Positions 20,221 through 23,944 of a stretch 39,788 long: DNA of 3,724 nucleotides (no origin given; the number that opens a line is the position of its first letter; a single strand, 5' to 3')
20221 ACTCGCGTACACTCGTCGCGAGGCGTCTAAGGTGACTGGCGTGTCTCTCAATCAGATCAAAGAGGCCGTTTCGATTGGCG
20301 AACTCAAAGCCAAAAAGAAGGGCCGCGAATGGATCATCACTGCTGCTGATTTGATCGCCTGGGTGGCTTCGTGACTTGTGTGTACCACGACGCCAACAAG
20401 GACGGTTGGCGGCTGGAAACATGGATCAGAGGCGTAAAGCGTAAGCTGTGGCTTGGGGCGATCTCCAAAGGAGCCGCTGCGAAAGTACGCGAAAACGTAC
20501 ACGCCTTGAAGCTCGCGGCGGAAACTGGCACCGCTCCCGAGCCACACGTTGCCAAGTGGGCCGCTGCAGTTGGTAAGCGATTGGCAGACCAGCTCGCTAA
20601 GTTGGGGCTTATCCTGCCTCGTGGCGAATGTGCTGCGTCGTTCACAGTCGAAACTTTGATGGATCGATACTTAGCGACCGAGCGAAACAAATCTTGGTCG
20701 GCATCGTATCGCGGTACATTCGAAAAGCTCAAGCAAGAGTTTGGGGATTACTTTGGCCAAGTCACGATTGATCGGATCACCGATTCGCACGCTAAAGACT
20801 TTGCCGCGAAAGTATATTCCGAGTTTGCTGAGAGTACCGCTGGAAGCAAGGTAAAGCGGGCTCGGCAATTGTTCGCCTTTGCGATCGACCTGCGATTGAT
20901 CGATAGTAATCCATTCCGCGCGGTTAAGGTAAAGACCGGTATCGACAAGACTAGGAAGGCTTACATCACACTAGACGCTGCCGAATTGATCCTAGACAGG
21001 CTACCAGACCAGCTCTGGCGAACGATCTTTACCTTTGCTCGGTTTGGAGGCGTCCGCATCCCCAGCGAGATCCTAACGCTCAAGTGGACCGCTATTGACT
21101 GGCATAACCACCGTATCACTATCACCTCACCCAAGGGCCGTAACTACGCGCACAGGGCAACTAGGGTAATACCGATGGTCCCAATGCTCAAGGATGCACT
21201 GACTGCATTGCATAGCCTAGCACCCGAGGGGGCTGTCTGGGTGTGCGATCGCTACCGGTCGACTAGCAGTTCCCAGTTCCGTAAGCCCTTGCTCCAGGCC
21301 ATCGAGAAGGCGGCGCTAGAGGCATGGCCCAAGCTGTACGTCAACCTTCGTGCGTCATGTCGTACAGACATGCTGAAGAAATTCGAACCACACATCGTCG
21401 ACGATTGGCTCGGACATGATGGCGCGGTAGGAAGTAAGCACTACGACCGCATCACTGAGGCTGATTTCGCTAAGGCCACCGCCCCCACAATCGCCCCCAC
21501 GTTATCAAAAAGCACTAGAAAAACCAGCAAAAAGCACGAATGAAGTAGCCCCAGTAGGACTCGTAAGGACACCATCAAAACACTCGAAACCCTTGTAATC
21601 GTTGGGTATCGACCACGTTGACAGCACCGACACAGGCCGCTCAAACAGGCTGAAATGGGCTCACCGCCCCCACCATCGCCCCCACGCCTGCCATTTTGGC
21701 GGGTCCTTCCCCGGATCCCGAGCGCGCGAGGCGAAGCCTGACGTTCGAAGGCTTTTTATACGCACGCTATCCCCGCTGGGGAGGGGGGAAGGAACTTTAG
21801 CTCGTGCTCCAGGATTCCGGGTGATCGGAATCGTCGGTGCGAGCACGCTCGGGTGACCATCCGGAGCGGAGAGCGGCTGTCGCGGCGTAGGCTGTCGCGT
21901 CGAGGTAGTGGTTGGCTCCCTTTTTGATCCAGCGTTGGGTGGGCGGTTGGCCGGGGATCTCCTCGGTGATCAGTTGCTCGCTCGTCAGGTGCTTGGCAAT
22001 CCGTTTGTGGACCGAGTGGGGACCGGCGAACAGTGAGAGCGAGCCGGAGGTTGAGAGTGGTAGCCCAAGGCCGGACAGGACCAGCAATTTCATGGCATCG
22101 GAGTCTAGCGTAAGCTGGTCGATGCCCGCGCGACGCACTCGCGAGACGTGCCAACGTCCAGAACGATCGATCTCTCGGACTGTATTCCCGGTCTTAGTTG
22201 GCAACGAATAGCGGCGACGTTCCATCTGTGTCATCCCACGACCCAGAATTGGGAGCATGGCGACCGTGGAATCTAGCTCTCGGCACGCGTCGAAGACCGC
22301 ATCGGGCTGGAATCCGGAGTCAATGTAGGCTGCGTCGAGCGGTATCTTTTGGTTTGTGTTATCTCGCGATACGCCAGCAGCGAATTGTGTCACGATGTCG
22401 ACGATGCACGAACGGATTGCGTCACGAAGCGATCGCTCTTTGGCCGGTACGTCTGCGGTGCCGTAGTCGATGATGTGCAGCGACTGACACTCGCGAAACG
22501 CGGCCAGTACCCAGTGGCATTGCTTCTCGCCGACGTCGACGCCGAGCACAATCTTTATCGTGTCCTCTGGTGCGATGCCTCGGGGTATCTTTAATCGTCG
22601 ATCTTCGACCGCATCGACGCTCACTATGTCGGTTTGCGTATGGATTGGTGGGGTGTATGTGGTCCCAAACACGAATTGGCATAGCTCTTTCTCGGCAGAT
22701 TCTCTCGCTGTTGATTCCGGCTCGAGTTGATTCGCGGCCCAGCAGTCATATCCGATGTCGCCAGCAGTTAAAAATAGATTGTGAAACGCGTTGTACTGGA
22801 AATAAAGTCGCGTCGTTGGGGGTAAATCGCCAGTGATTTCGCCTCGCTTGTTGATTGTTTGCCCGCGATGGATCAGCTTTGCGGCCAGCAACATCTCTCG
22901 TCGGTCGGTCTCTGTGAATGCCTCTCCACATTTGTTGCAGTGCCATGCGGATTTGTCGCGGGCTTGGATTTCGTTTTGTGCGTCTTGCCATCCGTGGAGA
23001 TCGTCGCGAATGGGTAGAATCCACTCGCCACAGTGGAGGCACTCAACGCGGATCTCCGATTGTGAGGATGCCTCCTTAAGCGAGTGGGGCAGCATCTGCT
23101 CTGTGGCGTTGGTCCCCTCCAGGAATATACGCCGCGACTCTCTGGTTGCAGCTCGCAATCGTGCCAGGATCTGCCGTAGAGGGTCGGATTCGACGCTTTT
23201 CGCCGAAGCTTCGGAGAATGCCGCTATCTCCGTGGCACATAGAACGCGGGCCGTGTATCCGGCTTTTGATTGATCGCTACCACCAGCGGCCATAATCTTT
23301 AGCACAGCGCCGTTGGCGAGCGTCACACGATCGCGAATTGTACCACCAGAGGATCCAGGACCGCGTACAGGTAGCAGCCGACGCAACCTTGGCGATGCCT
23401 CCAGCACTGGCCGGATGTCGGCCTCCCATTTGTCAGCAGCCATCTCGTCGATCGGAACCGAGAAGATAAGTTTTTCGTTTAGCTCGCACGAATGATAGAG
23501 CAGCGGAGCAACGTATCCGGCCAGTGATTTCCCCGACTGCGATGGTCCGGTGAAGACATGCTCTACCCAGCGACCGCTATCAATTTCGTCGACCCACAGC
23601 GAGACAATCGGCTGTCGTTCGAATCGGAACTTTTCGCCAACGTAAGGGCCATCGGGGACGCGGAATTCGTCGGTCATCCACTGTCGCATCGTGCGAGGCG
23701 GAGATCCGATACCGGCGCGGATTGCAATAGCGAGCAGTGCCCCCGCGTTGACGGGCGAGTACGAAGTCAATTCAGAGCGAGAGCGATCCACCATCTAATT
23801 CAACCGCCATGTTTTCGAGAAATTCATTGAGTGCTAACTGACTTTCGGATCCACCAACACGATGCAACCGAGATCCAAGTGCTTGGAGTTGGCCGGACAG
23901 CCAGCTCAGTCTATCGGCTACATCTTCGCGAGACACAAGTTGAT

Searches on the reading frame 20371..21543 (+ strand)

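Call 18: search_protein_families(library=phrogs, proteins=[window:20371-21543:+], max_evalue=0.001)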
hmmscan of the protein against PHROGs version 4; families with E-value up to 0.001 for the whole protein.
window:20371-21543:+ (390 aa): 4 families
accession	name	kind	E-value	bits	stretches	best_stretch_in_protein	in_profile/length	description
phrog_1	-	integration and excision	4.4e-30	106.5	1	8-370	119-444/611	integrase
phrog_216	-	integration and excision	4.5e-12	46.7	1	161-362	19-225/301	integrase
phrog_5830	-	integration and excision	0.00024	21.4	1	160-266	68-178/318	integrase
phrog_7244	-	integration and excision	0.0003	21.1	1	63-242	46-223/263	integrase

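Call 19: search_protein_families(library=pfam, proteins=[window:20371-21543:+], max_evalue=0.001)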
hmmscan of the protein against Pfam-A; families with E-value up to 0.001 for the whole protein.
window:20371-21543:+ (390 aa): 2 families
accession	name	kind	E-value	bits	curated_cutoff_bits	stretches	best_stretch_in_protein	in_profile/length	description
PF00589.27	Phage_integrase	-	6e-07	29.8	27.1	1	217-352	25-159/172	Phage integrase family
PF22022.2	Phage_int_M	-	5.7e-05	23.7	27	1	94-186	2-94/96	Phage integrase central domain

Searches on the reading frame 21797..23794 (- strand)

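Call 18: search_protein_families(library=phrogs, proteins=[window:21797-23794:-], max_evalue=0.001)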
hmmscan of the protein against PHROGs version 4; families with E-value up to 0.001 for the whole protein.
window:21797-23794:- (665 aa): 2 families
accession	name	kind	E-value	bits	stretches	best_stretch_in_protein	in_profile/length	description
phrog_15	-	head and packaging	2.8e-44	152.8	1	32-647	353-930/1330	terminase large subunit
phrog_675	-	head and packaging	1.2e-08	34.8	1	35-297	23-272/576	terminase large subunit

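Call 19: search_protein_families(library=pfam, proteins=[window:21797-23794:-], max_evalue=0.001)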
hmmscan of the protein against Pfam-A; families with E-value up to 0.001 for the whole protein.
window:21797-23794:- (665 aa): 2 families
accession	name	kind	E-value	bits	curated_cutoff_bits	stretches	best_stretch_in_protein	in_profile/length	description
PF05876.18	GpA_ATPase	-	7e-21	75.4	25.6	1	55-305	6-245/247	Phage terminase large subunit gpA, ATPase domain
PF20454.4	GpA_nuclease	-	3.7e-15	56.3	22.5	1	370-642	36-285/294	Terminase large subunit gpA, endonuclease domain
